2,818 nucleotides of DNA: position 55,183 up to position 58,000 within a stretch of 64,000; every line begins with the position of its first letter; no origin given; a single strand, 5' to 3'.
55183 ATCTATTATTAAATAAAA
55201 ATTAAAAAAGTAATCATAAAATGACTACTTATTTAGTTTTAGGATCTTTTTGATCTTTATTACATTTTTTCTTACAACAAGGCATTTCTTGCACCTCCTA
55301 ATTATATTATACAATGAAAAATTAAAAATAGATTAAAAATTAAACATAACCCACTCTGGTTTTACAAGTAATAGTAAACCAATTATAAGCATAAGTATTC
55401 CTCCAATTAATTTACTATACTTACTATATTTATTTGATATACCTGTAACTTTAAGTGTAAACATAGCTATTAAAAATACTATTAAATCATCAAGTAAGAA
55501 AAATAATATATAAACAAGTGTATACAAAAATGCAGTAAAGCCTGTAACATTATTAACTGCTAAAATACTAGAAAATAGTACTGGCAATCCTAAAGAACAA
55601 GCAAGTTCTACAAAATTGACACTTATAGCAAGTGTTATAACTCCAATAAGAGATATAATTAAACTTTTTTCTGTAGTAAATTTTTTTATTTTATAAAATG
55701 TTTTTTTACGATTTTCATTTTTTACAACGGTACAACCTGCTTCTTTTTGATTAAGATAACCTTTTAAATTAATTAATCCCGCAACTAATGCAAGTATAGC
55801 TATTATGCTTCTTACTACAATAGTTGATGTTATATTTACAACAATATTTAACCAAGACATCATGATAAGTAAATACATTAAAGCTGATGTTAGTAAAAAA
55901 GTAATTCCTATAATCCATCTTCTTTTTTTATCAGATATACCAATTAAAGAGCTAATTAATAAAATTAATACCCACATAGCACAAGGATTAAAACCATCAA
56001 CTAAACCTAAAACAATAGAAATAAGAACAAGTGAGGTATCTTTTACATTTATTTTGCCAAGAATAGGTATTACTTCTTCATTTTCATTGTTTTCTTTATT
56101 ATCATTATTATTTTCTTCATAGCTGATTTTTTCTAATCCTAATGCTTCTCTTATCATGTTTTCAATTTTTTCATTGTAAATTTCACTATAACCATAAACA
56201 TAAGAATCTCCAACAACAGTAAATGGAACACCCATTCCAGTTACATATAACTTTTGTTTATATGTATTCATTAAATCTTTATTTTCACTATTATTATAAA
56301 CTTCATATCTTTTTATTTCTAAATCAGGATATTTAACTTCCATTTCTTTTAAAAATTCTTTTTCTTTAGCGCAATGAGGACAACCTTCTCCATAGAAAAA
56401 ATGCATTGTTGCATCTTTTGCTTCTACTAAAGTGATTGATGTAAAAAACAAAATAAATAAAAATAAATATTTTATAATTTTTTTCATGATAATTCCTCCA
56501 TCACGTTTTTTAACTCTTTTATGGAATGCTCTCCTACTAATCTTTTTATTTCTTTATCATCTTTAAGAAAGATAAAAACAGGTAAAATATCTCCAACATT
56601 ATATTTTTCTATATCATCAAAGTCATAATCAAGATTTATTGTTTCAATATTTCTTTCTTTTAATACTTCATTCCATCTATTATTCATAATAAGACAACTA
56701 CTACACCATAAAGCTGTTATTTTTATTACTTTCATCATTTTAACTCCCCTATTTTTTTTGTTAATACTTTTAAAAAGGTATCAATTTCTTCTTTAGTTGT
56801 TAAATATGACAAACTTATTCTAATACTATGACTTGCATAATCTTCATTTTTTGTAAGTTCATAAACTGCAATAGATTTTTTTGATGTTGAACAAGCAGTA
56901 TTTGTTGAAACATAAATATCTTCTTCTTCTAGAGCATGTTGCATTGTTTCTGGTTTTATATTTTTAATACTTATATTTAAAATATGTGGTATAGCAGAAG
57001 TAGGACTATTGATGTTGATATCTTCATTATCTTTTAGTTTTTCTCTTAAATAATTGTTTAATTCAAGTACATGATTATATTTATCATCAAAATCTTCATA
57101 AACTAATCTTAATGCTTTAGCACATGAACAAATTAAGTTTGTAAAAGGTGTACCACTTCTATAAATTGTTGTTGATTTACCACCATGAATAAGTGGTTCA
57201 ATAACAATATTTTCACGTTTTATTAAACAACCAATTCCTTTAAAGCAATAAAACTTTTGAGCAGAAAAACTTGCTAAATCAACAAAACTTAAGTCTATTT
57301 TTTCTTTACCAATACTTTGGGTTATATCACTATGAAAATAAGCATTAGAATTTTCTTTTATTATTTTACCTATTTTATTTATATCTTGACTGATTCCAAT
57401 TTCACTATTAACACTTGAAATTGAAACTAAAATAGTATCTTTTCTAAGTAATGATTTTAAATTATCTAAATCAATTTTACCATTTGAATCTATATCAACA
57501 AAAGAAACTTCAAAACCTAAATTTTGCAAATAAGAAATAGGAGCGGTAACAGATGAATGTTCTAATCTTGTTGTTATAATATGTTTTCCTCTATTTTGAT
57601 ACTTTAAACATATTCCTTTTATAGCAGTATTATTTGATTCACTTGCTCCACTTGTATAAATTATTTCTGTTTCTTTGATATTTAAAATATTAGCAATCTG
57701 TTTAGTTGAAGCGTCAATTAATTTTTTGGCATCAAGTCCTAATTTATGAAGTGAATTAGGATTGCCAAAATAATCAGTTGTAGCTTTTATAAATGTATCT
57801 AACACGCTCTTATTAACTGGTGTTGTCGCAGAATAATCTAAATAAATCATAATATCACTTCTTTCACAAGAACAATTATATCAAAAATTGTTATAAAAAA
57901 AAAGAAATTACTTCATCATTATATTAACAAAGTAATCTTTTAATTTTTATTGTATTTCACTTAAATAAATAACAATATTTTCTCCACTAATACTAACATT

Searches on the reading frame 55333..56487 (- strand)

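Call 36: search_protein_families(library=pfam, proteins=[window:55333-56487:-], max_evalue=0.01)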
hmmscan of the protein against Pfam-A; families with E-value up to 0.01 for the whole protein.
window:55333-56487:- (384 aa): 1 family
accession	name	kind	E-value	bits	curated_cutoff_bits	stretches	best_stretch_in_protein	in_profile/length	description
PF00462.30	Glutaredoxin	-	0.0012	19.5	22.9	1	34-95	7-58/60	Glutaredoxin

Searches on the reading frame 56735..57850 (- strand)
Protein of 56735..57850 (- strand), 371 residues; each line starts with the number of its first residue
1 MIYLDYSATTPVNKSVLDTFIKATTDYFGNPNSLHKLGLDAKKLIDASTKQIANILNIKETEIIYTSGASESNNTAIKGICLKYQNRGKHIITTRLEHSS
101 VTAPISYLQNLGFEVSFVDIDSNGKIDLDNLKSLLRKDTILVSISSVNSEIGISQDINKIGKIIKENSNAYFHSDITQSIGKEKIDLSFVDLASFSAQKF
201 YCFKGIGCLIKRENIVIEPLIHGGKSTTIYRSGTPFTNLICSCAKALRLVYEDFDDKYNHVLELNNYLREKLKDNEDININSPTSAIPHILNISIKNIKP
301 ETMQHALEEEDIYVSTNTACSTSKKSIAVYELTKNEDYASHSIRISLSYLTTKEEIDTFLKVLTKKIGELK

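Call 36: search_protein_families(library=pfam, proteins=[window:56735-57850:-], max_evalue=0.01)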
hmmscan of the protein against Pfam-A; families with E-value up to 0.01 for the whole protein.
window:56735-57850:- (371 aa): 1 family
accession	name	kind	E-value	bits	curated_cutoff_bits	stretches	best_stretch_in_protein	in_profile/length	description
PF00266.25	Aminotran_5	-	1.6e-69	235.1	21.5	1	2-359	1-371/371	Aminotransferase class-V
